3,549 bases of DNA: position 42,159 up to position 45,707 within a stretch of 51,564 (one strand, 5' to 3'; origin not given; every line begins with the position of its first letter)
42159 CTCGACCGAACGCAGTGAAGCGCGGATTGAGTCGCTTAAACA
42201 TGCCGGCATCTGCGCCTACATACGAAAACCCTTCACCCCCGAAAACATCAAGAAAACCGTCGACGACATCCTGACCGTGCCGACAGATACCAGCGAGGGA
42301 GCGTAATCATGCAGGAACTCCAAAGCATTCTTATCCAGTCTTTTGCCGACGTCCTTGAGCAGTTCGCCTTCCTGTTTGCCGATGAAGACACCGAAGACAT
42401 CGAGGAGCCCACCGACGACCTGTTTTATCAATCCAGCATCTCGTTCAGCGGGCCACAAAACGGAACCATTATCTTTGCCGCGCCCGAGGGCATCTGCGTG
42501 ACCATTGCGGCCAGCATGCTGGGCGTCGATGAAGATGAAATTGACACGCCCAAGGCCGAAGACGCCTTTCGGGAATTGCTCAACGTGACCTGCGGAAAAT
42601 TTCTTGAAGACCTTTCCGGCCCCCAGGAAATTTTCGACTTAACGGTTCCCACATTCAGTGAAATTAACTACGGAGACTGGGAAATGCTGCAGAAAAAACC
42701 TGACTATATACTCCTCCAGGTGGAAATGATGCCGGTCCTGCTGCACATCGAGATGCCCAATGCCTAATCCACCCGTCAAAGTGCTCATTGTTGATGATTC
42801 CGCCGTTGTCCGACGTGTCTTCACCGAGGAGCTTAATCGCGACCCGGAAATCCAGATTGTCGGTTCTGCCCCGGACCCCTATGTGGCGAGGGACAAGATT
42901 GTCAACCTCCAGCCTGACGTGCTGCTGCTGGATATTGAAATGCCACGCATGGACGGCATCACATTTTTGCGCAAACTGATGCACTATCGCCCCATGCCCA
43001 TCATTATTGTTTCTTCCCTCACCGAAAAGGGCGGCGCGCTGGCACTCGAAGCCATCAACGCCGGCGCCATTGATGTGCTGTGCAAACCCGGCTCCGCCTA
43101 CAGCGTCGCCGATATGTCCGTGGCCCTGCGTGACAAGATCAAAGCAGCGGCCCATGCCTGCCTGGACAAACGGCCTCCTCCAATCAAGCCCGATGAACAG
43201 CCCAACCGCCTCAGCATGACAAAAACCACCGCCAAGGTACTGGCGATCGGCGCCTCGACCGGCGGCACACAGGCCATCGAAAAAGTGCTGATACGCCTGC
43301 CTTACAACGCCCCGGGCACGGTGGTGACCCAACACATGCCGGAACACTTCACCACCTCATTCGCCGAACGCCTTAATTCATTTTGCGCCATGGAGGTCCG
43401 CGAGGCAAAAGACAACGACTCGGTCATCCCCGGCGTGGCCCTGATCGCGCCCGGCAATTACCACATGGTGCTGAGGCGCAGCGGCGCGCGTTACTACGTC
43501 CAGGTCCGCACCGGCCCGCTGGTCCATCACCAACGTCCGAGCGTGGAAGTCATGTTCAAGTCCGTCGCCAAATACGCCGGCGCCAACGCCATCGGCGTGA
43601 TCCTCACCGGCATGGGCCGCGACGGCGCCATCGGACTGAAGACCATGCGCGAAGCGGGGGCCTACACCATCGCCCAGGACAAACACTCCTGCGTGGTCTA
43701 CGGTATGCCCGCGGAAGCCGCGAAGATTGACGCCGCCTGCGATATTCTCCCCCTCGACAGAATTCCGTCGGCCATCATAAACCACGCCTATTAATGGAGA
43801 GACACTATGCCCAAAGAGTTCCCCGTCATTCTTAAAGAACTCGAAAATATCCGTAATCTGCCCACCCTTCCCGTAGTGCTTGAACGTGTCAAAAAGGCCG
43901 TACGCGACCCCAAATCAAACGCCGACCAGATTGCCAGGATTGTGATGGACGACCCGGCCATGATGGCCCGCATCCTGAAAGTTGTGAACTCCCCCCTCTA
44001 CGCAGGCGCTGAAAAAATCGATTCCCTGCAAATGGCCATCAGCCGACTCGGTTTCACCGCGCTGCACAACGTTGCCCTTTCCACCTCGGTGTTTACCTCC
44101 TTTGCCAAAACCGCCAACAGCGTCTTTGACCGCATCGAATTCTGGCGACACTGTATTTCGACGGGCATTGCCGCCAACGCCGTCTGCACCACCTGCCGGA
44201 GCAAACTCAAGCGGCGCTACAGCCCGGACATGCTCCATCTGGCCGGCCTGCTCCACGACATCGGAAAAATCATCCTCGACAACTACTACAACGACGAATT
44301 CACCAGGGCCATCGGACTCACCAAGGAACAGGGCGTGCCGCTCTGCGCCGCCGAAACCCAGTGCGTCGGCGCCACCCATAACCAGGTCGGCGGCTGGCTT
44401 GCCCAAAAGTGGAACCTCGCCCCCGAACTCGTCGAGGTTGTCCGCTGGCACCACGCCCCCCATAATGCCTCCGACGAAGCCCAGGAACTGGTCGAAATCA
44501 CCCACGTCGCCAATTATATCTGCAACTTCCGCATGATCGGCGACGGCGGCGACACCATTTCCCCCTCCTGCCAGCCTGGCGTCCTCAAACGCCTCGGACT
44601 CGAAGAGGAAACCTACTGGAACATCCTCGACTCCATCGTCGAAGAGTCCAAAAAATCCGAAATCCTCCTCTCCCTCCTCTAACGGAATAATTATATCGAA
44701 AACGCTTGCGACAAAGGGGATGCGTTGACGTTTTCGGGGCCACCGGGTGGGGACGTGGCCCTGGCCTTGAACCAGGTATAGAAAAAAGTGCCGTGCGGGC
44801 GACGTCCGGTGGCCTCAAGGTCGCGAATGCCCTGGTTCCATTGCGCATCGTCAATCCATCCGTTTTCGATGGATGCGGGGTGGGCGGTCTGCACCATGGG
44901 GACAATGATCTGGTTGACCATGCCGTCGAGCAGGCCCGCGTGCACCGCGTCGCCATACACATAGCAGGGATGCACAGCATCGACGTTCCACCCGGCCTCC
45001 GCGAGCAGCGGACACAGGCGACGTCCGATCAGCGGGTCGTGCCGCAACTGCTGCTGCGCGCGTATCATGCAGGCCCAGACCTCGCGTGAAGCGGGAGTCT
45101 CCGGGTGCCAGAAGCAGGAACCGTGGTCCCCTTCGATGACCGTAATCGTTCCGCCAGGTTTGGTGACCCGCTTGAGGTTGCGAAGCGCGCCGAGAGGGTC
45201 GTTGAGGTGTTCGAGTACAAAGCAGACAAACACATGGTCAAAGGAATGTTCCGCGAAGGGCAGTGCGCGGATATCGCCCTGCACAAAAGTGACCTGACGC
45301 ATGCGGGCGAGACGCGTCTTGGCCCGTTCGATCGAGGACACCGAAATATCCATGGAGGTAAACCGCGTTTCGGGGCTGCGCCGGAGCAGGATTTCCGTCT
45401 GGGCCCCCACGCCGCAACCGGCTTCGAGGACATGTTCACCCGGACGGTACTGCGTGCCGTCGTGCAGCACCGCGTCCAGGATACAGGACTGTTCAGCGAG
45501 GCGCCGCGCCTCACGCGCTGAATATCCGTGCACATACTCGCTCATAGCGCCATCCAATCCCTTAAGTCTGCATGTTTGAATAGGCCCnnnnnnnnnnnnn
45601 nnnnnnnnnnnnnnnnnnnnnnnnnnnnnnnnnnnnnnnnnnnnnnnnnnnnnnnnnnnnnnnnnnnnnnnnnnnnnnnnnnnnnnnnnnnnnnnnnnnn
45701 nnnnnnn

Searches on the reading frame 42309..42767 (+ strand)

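Call 46: search_protein_families(library=pfam, proteins=[window:42309-42767:+], max_evalue=0.001)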
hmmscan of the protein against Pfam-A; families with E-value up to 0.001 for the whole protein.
window:42309-42767:+ (152 aa): 1 family
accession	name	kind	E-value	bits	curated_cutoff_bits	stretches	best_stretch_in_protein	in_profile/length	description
PF13690.11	CheX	-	6.2e-14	52.3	27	1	42-116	3-72/94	Chemotaxis phosphatase CheX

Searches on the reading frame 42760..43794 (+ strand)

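Call 11: search_protein_families(library=pfam, proteins=[window:42760-43794:+], max_evalue=0.001)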
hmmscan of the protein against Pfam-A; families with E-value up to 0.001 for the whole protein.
window:42760-43794:+ (344 aa): 2 families
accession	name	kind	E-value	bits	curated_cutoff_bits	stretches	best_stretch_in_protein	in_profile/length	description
PF01339.22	CheB_methylest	-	6.3e-63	212.1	24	1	162-339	2-174/174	CheB methylesterase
PF00072.30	Response_reg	-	3.1e-20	72.8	30.2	1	8-112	1-102/111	Response regulator receiver domain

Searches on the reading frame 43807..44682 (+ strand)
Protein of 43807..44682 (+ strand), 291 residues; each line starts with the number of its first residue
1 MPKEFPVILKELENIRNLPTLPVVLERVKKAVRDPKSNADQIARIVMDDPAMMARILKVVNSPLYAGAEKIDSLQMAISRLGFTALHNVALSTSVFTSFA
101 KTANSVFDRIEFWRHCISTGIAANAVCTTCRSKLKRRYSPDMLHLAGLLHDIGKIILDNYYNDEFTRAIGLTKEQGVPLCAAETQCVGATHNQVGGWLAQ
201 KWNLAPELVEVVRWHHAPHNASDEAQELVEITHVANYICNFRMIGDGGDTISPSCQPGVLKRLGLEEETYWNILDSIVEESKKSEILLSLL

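Call 46: search_protein_families(library=pfam, proteins=[window:43807-44682:+], max_evalue=0.001)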
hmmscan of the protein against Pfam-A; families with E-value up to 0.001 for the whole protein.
window:43807-44682:+ (291 aa): 3 families
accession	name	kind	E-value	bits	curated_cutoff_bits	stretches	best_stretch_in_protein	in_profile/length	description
PF08668.18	HDOD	-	4.1e-58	196.5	22.9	1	18-218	1-196/196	HDOD domain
PF01966.28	HD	-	1.6e-05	25.6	22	1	131-227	20-102/116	HD domain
PF18019.7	Cas3_HD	-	0.00022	21.8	23.1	1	109-226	12-139/207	Cas3, HD domain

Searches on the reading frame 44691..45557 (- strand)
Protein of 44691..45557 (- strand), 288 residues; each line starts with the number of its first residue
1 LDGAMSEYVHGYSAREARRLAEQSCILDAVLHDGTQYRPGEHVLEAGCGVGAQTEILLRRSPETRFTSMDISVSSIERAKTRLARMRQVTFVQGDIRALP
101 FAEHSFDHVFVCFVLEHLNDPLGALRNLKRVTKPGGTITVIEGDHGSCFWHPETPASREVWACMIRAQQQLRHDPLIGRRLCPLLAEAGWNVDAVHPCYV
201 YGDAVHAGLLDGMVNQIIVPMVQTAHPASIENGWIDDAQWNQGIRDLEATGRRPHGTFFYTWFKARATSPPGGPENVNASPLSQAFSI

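Call 46: search_protein_families(library=pfam, proteins=[window:44691-45557:-], max_evalue=0.001)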
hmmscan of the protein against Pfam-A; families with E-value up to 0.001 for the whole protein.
window:44691-45557:- (288 aa): 11 families
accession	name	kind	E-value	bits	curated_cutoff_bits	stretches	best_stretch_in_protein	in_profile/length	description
PF08241.18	Methyltransf_11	-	3.9e-25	88.8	21.2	1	44-138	1-93/95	Methyltransferase domain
PF13649.12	Methyltransf_25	-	2.1e-22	80.1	27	1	43-136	1-97/97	Methyltransferase domain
PF08242.18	Methyltransf_12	-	8e-20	71.8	30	1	44-138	1-98/98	Methyltransferase domain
PF13847.12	Methyltransf_31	-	1.1e-18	67.8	27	1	39-145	3-114/145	Methyltransferase domain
PF01209.24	Ubie_methyltran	-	2.2e-14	53.8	20.1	1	35-148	43-159/233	ubiE/COQ5 methyltransferase family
PF13489.12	Methyltransf_23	-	3.2e-13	50.2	27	1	38-193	21-162/164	Methyltransferase domain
PF05401.17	NodS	-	2.3e-08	34.6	24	1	37-138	41-142/201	Nodulation protein S (NodS)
PF00891.24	Methyltransf_2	-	2.8e-06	27.3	22.3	1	23-142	46-166/210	O-methyltransferase domain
PF05175.20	MTS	-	7.8e-05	22.8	23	1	39-109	31-102/170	Methyltransferase small domain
PF00398.26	RrnaAD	-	0.00027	20.6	24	1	35-103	26-92/263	Ribosomal RNA adenine dimethylase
PF10017.15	Methyltransf_33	-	0.00066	19.3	23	1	36-88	58-114/304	Histidine-specific methyltransferase, SAM-dependent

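Call 56: search_protein_families(library=padloc, proteins=[window:44691-45557:-], max_evalue=0.001)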
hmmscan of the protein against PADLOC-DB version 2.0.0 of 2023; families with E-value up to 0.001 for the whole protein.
window:44691-45557:- (288 aa): 1 family
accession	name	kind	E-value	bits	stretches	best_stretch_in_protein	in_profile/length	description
PDLC04134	mad2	-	1.7e-19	68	1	38-146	290-400/492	mads_2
